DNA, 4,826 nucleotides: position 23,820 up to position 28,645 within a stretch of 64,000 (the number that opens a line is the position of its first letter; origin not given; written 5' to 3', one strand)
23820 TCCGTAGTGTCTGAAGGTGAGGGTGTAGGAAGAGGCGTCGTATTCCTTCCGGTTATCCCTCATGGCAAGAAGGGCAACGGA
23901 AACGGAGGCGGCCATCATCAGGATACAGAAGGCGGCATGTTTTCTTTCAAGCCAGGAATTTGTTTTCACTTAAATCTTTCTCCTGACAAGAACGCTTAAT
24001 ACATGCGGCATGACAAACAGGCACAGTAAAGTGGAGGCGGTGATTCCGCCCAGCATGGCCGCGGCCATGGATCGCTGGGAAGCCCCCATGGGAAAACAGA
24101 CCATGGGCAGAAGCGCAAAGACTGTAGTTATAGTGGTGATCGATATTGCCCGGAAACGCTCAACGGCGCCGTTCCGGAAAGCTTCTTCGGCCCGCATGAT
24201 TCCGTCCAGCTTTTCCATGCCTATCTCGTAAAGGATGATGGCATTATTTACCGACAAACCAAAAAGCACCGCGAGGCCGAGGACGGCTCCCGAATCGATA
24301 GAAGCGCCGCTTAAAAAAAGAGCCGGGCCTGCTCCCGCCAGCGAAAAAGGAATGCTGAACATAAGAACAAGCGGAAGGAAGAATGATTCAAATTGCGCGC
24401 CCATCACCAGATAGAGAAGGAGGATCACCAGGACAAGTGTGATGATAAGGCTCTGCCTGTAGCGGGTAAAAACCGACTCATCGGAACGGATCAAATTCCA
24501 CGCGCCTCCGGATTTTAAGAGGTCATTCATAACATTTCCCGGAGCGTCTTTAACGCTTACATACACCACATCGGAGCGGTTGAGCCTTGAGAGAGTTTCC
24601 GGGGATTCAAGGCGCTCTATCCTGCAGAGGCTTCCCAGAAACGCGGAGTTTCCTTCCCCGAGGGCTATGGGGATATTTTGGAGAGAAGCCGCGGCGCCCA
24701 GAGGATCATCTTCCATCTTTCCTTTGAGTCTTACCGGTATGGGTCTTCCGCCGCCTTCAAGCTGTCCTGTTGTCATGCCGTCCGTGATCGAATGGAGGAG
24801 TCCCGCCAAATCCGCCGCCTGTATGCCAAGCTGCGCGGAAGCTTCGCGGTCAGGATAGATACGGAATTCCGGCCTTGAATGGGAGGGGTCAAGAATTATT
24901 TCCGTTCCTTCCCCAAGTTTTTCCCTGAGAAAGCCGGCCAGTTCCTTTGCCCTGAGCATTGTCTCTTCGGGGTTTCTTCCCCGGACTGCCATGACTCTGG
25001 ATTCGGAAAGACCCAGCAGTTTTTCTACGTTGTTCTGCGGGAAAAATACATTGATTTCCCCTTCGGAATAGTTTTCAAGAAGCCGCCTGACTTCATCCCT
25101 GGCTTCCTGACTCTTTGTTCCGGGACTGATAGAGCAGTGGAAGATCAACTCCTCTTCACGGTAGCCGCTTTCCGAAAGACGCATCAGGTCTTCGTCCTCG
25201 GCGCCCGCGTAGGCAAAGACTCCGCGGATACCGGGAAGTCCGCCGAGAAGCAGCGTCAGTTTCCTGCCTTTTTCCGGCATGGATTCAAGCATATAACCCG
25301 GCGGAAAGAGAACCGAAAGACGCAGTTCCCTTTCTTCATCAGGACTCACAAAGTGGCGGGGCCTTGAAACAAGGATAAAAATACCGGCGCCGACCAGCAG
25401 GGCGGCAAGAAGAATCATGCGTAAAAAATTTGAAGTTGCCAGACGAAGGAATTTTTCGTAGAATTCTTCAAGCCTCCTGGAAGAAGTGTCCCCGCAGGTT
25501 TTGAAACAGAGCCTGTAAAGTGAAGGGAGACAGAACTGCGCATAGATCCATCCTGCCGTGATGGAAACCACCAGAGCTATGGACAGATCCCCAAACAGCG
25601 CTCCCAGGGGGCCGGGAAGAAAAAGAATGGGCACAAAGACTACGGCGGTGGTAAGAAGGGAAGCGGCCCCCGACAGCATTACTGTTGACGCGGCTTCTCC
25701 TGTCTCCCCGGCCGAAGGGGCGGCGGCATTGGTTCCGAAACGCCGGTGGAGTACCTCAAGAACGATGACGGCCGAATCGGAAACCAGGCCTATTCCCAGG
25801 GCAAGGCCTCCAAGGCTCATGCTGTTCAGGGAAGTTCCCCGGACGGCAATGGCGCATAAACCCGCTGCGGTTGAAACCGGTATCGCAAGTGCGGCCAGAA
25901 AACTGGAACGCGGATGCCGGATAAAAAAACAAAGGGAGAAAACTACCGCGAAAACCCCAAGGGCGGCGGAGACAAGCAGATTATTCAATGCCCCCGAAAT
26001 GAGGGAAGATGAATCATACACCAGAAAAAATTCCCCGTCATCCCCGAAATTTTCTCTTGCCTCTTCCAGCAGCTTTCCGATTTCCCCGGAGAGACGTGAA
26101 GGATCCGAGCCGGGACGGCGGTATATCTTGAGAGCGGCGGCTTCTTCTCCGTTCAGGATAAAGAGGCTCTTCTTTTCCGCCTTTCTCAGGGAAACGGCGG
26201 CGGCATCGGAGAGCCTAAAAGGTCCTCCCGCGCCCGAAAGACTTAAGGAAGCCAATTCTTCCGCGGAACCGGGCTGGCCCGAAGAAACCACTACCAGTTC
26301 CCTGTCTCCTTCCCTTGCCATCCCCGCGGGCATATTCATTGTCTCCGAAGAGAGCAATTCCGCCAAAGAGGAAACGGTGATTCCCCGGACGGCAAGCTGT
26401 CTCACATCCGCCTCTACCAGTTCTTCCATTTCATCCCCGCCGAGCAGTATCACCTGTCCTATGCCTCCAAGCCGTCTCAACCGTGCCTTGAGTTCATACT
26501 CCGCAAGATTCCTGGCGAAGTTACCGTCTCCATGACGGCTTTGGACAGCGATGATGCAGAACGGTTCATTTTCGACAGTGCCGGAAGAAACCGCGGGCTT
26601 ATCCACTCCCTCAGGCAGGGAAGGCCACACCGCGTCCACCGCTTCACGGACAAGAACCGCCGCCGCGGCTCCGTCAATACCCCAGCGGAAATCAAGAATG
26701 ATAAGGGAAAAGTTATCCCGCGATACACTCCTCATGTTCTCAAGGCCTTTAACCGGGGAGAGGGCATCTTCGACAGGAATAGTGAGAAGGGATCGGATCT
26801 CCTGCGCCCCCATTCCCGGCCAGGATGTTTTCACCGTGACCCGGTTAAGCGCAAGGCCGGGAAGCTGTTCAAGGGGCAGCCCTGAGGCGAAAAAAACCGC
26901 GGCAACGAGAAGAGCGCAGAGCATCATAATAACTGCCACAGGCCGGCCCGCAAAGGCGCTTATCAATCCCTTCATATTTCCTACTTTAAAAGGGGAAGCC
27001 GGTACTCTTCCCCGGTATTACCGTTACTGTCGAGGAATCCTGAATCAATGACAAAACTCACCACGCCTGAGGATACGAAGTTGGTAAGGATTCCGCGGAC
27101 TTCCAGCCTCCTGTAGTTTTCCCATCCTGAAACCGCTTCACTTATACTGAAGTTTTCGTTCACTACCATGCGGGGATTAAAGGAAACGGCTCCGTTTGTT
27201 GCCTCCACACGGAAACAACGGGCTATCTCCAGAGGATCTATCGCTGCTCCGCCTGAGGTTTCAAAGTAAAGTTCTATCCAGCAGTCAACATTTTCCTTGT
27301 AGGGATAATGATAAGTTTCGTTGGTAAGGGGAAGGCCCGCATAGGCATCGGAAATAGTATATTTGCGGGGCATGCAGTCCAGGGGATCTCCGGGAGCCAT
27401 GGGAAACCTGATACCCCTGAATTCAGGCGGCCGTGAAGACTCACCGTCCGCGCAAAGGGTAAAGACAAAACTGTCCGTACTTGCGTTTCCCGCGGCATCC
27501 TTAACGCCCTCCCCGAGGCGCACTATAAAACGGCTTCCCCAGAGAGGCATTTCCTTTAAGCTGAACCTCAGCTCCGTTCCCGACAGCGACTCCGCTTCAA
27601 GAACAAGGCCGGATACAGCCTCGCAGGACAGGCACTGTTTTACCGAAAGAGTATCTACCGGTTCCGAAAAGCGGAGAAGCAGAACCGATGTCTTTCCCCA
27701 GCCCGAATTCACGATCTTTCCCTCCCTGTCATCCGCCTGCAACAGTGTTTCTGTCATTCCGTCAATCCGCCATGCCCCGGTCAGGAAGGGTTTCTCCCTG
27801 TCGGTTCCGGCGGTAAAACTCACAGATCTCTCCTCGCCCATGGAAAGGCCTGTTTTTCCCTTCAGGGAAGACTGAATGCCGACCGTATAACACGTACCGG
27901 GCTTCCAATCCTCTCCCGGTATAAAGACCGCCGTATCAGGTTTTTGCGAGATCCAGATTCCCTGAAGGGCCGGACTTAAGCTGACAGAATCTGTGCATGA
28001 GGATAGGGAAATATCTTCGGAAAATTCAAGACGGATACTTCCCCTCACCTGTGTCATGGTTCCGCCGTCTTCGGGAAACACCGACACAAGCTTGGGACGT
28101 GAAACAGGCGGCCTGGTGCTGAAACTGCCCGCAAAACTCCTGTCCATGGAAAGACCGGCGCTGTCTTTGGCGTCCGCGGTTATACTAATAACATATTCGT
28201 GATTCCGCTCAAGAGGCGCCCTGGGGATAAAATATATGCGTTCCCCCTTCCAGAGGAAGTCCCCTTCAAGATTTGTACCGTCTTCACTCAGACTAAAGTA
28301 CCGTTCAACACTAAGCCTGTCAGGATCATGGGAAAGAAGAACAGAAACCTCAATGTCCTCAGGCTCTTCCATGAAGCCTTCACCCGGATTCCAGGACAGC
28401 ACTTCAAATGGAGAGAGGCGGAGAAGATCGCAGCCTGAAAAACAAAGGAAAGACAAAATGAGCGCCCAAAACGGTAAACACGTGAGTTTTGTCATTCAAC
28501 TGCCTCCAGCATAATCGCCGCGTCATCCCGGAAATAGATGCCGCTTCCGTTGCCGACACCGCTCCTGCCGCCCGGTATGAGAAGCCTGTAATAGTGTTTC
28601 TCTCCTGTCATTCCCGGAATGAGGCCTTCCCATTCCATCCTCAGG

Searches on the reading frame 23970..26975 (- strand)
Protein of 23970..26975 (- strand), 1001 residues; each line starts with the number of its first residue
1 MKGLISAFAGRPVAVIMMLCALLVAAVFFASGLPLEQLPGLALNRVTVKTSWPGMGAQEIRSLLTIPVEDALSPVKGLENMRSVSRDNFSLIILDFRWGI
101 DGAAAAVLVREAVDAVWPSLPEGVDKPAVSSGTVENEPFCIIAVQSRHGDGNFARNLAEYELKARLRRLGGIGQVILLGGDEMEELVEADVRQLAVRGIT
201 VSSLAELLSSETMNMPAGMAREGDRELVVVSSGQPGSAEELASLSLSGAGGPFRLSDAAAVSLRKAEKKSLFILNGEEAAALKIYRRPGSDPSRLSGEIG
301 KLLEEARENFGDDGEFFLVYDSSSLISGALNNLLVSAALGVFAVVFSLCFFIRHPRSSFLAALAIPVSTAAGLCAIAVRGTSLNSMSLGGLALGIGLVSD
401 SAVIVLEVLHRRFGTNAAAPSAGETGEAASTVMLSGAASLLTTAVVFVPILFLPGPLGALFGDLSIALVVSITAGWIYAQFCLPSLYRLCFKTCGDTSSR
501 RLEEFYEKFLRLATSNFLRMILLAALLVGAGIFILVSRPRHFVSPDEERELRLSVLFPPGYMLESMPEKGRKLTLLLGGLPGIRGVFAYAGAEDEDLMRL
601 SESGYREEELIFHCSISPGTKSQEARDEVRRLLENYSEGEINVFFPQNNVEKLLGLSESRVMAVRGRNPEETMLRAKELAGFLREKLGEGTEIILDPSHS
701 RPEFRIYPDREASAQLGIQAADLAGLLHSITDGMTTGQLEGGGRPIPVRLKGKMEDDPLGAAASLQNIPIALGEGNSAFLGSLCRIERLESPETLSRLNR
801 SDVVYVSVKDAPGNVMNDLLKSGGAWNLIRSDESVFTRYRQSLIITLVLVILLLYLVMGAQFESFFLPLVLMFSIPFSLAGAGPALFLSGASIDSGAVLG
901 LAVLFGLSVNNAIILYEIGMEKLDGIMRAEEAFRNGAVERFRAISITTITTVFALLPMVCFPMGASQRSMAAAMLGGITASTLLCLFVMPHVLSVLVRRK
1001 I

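Call 15: search_protein_families(library=pfam, max_evalue=0.001, proteins=[window:23970-26975:-])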
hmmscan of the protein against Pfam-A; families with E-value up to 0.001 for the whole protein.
window:23970-26975:- (1001 aa): 2 families
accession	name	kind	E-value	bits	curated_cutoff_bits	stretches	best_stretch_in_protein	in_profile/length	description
PF00873.25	ACR_tran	-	1.5e-145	486.8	28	1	6-993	3-1017/1021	AcrB/AcrD/AcrF family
PF02355.23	SecD_SecF_C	-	1.2e-08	35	20.5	1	840-997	30-187/189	Protein export membrane protein SecD/SecF, C-terminal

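Call 89: search_protein_families(library=ncbifam, max_evalue=0.00001, proteins=[window:23970-26975:-])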
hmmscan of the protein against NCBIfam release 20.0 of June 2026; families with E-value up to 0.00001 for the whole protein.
window:23970-26975:- (1001 aa): 12 families
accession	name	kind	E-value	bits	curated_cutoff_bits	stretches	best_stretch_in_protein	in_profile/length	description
NF033617.1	RND_permease_2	subfamily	9.7e-114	381.3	1250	1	7-996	3-1007/1009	multidrug efflux RND transporter permease subunit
NF000282.2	RND_permease_1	subfamily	3.5e-88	296.7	1250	1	8-996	4-1027/1029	multidrug efflux RND transporter permease subunit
TIGR00914.1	2A0601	subfamily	8.6e-78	262.1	701.45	1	15-1000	16-1039/1051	CusA/CzcA family heavy metal efflux RND transporter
TIGR00915.1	2A0602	subfamily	2.5e-70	237.6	940.35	2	8-560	5-581/1050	efflux RND transporter permease subunit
NF007133.0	PRK09579.1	equivalog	2e-59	201.1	1763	2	7-547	6-553/1017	multidrug efflux RND transporter permease subunit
NF007798.0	PRK10503.1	equivalog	7e-59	199.4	1584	2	8-485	16-493/1040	MdtB/MuxB family multidrug efflux RND transporter permease subunit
NF007905.0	PRK10614.1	equivalog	1.2e-56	192.1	1774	2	5-510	4-509/1025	multidrug efflux RND transporter permease subunit MdtC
NF007131.0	PRK09577.1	equivalog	1.1e-51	175.7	1768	2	8-561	5-579/1045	multidrug efflux RND transporter permease subunit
NF000037.1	RND_perm_OqxB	exception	3.5e-49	167.4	2200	2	8-518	7-529/1050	multidrug efflux RND transporter permease subunit OqxB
NF007842.1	PRK10555.1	equivalog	1.9e-44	151.9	1854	2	8-519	5-525/1036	multidrug efflux RND transporter permease AcrD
NF011706.2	PRK15127.1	equivalog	1.9e-37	128.7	2150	2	8-495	5-501/1049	multidrug efflux RND transporter permease subunit AcrB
TIGR00916.1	2A0604s01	subfamily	2.6e-07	30.5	148.6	1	844-982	91-227/231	SecD/SecF family protein translocase subunit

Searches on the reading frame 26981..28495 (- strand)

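Call 15: search_protein_families(library=pfam, max_evalue=0.001, proteins=[window:26981-28495:-])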
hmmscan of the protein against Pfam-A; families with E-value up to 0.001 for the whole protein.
window:26981-28495:- (504 aa): 1 family
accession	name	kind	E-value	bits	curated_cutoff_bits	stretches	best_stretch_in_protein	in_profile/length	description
PF13205.12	Big_5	-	2.8e-27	95.9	23.6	2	132-228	3-104/105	Bacterial Ig-like domain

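Call 89: search_protein_families(library=ncbifam, max_evalue=0.00001, proteins=[window:26981-28495:-])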
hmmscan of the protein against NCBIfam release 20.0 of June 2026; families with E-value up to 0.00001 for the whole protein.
window:26981-28495:- (504 aa): 0 families
